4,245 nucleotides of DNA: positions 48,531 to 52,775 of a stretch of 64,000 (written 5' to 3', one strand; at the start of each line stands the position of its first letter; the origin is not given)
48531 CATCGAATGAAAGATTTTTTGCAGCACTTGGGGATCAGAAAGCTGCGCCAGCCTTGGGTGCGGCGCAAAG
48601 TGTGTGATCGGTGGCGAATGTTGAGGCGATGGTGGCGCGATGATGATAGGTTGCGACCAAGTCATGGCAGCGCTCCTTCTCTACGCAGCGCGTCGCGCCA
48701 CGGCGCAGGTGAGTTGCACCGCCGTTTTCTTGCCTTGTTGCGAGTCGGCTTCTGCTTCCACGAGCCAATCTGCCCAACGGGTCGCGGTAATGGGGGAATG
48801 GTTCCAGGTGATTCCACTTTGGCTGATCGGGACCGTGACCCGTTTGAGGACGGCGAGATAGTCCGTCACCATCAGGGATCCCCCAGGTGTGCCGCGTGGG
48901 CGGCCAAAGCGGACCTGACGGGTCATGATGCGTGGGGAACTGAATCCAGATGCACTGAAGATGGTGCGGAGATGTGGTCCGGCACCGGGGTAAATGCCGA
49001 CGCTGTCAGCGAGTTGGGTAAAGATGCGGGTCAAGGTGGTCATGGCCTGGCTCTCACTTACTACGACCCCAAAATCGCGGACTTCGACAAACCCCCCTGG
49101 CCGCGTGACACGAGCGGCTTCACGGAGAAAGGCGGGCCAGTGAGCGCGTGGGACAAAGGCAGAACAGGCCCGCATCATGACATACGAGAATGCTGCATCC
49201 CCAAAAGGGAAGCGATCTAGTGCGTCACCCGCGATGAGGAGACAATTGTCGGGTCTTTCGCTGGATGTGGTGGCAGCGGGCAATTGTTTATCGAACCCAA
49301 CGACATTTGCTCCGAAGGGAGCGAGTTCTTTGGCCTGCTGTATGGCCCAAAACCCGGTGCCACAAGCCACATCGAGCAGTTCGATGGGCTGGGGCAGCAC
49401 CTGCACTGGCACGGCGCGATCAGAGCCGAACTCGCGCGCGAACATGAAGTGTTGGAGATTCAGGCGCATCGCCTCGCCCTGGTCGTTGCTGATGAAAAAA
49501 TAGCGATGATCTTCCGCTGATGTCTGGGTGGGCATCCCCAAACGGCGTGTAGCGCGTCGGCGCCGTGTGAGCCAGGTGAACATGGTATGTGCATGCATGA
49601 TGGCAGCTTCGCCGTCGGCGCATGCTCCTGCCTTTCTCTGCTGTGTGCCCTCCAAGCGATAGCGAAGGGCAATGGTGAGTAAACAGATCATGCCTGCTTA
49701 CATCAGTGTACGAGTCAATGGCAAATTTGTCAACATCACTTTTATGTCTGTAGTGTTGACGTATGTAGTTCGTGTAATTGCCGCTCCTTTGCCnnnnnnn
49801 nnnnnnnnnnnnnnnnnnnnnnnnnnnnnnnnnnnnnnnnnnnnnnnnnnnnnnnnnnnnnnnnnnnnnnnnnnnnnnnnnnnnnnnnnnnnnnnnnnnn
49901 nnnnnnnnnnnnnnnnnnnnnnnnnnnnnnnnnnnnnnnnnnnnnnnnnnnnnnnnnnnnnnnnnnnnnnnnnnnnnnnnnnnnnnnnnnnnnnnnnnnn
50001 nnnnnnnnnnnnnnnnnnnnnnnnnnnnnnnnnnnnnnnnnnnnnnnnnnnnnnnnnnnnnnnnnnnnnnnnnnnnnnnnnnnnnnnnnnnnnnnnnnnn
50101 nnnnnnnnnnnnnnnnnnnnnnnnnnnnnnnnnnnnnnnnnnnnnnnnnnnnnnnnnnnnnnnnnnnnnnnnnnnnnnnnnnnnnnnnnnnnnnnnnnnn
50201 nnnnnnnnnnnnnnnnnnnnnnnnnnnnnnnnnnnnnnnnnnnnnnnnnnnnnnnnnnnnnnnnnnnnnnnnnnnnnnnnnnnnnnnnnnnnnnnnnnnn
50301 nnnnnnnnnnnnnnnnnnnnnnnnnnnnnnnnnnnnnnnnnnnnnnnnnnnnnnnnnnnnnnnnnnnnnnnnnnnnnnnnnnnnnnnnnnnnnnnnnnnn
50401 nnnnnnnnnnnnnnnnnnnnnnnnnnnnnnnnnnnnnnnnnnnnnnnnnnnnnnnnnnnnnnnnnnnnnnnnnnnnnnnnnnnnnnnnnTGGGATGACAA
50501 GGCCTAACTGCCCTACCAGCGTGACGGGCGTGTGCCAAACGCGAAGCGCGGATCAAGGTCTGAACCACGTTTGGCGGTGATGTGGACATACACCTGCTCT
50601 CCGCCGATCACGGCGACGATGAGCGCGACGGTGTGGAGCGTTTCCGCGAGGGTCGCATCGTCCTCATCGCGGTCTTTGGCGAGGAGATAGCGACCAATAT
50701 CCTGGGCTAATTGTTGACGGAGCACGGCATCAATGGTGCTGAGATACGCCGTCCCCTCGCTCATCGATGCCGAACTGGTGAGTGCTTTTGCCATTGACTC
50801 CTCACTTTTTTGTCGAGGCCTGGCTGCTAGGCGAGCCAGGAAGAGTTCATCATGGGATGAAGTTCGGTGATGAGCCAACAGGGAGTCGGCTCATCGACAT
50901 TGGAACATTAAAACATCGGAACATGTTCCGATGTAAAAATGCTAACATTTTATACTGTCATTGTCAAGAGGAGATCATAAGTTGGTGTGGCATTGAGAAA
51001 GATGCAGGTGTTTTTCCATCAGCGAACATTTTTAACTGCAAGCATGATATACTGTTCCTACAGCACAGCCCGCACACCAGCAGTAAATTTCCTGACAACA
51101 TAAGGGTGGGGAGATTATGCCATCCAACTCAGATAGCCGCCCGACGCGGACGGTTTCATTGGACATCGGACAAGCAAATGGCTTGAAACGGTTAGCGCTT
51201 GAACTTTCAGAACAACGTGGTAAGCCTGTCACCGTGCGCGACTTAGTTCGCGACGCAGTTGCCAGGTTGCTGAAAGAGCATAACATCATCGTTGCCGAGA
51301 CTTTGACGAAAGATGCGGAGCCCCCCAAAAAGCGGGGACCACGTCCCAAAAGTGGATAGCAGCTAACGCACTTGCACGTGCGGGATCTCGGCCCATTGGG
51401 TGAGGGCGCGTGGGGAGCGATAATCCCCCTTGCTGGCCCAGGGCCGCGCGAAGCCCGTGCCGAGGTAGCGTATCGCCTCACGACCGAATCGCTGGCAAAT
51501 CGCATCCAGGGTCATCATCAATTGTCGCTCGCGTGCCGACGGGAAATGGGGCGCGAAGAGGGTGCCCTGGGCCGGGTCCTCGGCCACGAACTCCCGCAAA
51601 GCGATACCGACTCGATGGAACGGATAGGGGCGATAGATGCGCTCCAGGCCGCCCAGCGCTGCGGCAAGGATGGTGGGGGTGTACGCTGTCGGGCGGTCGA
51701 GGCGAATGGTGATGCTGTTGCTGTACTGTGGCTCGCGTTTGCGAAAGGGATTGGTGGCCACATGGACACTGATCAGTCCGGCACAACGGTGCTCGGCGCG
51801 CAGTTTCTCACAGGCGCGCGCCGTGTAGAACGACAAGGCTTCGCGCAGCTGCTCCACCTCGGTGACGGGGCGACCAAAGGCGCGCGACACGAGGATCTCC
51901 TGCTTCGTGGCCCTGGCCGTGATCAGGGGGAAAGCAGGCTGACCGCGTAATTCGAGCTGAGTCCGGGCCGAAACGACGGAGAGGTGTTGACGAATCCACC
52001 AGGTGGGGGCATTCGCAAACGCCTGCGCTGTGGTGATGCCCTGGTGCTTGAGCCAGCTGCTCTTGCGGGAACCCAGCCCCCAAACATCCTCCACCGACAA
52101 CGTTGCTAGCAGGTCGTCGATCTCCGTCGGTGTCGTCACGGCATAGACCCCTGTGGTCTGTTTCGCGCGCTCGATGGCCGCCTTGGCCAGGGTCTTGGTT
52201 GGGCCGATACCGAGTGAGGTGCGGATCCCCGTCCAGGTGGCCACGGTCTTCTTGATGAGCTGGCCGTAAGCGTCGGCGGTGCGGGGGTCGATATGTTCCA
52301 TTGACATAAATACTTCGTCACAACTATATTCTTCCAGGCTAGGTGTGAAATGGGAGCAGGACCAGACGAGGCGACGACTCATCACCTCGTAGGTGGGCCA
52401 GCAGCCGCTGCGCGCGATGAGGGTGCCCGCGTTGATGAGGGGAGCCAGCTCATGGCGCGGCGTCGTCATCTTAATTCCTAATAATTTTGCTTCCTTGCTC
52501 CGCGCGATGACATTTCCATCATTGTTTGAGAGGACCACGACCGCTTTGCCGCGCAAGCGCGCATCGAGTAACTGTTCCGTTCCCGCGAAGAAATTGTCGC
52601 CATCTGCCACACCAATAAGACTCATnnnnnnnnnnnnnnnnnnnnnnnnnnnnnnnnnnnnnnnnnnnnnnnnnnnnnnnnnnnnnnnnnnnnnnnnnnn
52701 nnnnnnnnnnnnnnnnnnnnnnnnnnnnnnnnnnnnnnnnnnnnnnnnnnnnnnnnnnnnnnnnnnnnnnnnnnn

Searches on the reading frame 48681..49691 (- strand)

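Call 49: search_protein_families(library=pfam, proteins=[window:48681-49691:-], max_evalue=0.001)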
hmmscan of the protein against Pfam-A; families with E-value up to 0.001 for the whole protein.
window:48681-49691:- (336 aa): 5 families
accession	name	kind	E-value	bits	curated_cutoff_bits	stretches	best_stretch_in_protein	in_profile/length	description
PF13649.12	Methyltransf_25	-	3.2e-13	50.6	27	1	106-200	2-97/97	Methyltransferase domain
PF08241.18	Methyltransf_11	-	7.2e-11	43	21.2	1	106-202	1-93/95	Methyltransferase domain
PF13489.12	Methyltransf_23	-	4.2e-08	33.5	27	1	98-210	19-122/164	Methyltransferase domain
PF13847.12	Methyltransf_31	-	8.3e-08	32.5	27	1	104-208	6-113/145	Methyltransferase domain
PF08242.18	Methyltransf_12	-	0.00027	22.1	30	1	106-201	1-97/98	Methyltransferase domain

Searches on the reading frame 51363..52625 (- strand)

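Call 49: search_protein_families(library=pfam, proteins=[window:51363-52625:-], max_evalue=0.001)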
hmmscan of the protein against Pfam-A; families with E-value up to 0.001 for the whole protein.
window:51363-52625:- (420 aa): 3 families
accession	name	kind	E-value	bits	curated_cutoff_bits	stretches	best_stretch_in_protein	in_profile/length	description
PF00817.25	IMS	-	7.5e-25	88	23.2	1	8-150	2-146/148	impB/mucB/samB family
PF11799.13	IMS_C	-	5.6e-21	75.4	20.7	1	242-356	2-109/109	impB/mucB/samB family C-terminal domain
PF13438.11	DUF4113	-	1.7e-14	54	24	1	368-417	2-51/51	Domain of unknown function (DUF4113)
